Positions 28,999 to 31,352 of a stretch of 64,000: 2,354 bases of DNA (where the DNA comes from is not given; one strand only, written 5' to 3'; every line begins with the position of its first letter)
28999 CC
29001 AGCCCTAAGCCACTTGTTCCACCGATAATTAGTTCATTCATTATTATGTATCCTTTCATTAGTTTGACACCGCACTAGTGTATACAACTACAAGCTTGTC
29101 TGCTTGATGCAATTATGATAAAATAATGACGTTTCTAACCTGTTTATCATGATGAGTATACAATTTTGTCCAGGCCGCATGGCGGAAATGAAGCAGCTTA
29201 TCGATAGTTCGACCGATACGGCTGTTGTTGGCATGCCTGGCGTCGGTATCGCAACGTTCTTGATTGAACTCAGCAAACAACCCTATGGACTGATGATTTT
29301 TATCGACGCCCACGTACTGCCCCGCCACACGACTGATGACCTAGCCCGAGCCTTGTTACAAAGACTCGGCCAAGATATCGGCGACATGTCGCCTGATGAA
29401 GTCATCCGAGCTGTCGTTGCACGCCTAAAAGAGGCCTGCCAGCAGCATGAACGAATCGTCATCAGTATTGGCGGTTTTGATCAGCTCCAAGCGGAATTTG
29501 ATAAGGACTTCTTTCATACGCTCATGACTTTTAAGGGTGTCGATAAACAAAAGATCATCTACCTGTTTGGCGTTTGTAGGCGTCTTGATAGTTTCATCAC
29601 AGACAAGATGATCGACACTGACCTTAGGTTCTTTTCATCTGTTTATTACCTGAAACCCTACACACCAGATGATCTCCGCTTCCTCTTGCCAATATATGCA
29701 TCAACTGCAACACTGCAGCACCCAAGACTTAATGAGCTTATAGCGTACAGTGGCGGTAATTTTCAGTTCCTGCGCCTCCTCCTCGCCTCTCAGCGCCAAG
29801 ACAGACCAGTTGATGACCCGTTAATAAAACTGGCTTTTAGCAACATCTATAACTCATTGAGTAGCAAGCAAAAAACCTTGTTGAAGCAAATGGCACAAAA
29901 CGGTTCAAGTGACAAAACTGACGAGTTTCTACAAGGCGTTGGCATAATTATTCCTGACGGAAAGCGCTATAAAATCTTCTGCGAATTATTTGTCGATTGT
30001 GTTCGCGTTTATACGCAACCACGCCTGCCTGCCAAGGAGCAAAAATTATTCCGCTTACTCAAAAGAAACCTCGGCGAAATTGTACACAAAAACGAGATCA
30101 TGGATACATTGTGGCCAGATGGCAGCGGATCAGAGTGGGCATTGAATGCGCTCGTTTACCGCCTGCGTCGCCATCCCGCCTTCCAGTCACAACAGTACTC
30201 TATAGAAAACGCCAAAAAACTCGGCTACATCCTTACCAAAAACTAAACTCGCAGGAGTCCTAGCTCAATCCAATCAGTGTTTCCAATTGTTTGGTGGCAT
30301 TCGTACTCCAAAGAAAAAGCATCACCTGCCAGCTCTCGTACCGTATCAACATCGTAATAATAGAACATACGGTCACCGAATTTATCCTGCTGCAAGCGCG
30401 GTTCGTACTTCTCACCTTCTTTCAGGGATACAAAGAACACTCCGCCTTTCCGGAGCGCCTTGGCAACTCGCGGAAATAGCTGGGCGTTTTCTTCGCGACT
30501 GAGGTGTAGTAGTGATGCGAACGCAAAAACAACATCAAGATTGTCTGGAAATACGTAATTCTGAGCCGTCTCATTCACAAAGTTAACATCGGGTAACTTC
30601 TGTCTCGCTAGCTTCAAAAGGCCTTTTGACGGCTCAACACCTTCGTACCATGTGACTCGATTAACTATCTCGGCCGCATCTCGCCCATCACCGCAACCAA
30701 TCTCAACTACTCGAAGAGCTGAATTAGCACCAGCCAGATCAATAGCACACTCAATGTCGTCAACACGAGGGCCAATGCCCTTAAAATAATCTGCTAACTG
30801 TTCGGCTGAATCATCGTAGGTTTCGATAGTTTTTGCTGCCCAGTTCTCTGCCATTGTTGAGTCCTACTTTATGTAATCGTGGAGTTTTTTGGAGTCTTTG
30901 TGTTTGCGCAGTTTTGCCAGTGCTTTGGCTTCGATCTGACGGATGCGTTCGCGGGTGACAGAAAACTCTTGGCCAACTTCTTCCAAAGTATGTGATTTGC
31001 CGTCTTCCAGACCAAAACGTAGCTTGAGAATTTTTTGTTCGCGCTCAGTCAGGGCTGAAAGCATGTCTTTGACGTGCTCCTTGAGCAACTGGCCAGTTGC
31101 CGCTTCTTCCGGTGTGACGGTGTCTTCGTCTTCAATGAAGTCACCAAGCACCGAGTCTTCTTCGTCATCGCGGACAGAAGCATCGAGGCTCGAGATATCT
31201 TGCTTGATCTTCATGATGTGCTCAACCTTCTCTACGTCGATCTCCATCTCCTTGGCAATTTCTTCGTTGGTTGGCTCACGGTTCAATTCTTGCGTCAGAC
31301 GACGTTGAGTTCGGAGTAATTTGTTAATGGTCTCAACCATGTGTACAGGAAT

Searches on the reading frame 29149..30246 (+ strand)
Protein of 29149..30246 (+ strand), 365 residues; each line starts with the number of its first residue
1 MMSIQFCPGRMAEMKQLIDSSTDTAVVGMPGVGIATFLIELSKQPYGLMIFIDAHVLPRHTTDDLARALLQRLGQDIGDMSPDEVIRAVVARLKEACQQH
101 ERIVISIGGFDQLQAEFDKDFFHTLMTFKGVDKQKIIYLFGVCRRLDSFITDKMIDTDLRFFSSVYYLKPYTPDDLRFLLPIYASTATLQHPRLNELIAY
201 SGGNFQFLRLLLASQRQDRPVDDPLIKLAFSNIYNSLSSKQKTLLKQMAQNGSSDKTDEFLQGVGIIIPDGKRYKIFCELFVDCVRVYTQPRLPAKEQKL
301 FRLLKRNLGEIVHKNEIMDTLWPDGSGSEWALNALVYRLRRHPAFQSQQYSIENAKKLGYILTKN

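Call 42: search_protein_families(library=pfam, proteins=[window:29149-30246:+], max_evalue=0.001)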
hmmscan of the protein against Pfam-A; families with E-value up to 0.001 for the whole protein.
window:29149-30246:+ (365 aa): 1 family
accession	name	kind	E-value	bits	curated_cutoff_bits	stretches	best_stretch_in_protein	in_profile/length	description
PF00486.34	Trans_reg_C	-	5.7e-09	36.4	26.2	1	292-362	5-77/77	Transcriptional regulatory protein, C terminal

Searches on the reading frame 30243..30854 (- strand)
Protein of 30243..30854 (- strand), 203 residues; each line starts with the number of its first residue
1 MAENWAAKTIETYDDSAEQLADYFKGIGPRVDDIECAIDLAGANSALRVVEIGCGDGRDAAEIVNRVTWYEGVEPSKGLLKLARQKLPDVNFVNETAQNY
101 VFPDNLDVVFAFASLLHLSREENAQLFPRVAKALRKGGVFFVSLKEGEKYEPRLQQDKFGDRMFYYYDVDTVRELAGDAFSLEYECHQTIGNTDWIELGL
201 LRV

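Call 81: search_protein_families(library=pfam, proteins=[window:30243-30854:-], max_evalue=0.001)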
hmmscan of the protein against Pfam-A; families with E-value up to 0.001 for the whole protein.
window:30243-30854:- (203 aa): 5 families
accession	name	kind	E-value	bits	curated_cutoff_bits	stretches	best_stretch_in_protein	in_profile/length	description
PF13649.12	Methyltransf_25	-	6.7e-15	56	27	1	49-138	1-97/97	Methyltransferase domain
PF08241.18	Methyltransf_11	-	9.7e-13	49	21.2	1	50-142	1-95/95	Methyltransferase domain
PF08242.18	Methyltransf_12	-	1.6e-10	42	30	1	50-140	1-98/98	Methyltransferase domain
PF13489.12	Methyltransf_23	-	1.3e-06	28.7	27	1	43-145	20-119/164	Methyltransferase domain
PF13847.12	Methyltransf_31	-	9.7e-06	25.8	27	1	44-144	2-111/145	Methyltransferase domain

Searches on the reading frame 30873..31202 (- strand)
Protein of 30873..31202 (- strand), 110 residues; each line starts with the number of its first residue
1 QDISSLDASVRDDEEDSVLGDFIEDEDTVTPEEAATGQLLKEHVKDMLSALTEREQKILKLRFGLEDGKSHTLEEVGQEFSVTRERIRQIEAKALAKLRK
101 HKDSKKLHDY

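Call 39: search_solved_structures(query=window:30873-31202:-, max_evalue=0.001, show_alignments=5)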
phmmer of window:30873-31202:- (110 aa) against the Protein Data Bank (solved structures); distinct sequences matched with E-value up to 0.001: 67 (the best 60 are shown).
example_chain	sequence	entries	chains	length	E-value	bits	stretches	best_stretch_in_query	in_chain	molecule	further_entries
7l7b_F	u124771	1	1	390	3.5e-36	126.8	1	2-110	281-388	RNA polymerase sigma factor SigA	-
7ckq_F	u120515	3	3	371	5.8e-33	116.5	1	6-110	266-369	RNA polymerase sigma factor SigA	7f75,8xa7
8x6f_E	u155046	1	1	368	1.7e-31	111.9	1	6-110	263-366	RNA polymerase sigma factor SigA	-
7xya_F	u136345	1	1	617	1.1e-27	99.6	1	6-107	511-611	RNA polymerase sigma factor RpoD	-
7ye1_F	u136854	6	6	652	1.6e-27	99.1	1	6-109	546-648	RNA polymerase sigma factor RpoD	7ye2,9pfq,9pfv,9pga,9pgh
1l9u_H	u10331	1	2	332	1.8e-27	98.9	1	5-110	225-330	SIGMA FACTOR SIGA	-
4xln_F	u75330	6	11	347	2e-27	98.8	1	5-110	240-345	RNA polymerase sigma factor SigA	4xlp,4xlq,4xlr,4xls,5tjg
1l9z_H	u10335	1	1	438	3.1e-27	98.2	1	5-110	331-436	SIGMA FACTOR SIGA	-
3dxj_F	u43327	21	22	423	4.5e-27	97.6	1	5-110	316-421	RNA polymerase pricipal sigma factor (RpoD); CHAIN F, P | RNA polymerase sigma factor | RNA polymerase sigma factor SigA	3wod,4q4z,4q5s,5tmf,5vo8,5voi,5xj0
1iw7_F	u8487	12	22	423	4.5e-27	97.6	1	5-110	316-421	RNA polymerase sigma-70 subunit | principal sigma factor | DNA-directed RNA polymerase sigma chain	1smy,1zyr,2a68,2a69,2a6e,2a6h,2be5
4g7h_F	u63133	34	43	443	4.9e-27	97.5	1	5-110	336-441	RNA polymerase sigma factor | DNA directed RNA polymerase sigma factor A | RNA polymerase sigma factor SigA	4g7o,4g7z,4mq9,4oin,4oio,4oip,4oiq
5x21_F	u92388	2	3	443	4.9e-27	97.5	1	5-110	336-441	RNA polymerase sigma factor SigA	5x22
9ujk_F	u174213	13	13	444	4.9e-27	97.5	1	5-110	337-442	RNA polymerase sigma factor SigA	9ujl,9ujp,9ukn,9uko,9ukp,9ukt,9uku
9fo6_F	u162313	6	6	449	5e-27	97.5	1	5-110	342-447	RNA polymerase sigma factor SigA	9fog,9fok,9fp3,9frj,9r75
6ono_B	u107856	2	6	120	1.1e-26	96.4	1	5-110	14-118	RNA polymerase sigma factor SigA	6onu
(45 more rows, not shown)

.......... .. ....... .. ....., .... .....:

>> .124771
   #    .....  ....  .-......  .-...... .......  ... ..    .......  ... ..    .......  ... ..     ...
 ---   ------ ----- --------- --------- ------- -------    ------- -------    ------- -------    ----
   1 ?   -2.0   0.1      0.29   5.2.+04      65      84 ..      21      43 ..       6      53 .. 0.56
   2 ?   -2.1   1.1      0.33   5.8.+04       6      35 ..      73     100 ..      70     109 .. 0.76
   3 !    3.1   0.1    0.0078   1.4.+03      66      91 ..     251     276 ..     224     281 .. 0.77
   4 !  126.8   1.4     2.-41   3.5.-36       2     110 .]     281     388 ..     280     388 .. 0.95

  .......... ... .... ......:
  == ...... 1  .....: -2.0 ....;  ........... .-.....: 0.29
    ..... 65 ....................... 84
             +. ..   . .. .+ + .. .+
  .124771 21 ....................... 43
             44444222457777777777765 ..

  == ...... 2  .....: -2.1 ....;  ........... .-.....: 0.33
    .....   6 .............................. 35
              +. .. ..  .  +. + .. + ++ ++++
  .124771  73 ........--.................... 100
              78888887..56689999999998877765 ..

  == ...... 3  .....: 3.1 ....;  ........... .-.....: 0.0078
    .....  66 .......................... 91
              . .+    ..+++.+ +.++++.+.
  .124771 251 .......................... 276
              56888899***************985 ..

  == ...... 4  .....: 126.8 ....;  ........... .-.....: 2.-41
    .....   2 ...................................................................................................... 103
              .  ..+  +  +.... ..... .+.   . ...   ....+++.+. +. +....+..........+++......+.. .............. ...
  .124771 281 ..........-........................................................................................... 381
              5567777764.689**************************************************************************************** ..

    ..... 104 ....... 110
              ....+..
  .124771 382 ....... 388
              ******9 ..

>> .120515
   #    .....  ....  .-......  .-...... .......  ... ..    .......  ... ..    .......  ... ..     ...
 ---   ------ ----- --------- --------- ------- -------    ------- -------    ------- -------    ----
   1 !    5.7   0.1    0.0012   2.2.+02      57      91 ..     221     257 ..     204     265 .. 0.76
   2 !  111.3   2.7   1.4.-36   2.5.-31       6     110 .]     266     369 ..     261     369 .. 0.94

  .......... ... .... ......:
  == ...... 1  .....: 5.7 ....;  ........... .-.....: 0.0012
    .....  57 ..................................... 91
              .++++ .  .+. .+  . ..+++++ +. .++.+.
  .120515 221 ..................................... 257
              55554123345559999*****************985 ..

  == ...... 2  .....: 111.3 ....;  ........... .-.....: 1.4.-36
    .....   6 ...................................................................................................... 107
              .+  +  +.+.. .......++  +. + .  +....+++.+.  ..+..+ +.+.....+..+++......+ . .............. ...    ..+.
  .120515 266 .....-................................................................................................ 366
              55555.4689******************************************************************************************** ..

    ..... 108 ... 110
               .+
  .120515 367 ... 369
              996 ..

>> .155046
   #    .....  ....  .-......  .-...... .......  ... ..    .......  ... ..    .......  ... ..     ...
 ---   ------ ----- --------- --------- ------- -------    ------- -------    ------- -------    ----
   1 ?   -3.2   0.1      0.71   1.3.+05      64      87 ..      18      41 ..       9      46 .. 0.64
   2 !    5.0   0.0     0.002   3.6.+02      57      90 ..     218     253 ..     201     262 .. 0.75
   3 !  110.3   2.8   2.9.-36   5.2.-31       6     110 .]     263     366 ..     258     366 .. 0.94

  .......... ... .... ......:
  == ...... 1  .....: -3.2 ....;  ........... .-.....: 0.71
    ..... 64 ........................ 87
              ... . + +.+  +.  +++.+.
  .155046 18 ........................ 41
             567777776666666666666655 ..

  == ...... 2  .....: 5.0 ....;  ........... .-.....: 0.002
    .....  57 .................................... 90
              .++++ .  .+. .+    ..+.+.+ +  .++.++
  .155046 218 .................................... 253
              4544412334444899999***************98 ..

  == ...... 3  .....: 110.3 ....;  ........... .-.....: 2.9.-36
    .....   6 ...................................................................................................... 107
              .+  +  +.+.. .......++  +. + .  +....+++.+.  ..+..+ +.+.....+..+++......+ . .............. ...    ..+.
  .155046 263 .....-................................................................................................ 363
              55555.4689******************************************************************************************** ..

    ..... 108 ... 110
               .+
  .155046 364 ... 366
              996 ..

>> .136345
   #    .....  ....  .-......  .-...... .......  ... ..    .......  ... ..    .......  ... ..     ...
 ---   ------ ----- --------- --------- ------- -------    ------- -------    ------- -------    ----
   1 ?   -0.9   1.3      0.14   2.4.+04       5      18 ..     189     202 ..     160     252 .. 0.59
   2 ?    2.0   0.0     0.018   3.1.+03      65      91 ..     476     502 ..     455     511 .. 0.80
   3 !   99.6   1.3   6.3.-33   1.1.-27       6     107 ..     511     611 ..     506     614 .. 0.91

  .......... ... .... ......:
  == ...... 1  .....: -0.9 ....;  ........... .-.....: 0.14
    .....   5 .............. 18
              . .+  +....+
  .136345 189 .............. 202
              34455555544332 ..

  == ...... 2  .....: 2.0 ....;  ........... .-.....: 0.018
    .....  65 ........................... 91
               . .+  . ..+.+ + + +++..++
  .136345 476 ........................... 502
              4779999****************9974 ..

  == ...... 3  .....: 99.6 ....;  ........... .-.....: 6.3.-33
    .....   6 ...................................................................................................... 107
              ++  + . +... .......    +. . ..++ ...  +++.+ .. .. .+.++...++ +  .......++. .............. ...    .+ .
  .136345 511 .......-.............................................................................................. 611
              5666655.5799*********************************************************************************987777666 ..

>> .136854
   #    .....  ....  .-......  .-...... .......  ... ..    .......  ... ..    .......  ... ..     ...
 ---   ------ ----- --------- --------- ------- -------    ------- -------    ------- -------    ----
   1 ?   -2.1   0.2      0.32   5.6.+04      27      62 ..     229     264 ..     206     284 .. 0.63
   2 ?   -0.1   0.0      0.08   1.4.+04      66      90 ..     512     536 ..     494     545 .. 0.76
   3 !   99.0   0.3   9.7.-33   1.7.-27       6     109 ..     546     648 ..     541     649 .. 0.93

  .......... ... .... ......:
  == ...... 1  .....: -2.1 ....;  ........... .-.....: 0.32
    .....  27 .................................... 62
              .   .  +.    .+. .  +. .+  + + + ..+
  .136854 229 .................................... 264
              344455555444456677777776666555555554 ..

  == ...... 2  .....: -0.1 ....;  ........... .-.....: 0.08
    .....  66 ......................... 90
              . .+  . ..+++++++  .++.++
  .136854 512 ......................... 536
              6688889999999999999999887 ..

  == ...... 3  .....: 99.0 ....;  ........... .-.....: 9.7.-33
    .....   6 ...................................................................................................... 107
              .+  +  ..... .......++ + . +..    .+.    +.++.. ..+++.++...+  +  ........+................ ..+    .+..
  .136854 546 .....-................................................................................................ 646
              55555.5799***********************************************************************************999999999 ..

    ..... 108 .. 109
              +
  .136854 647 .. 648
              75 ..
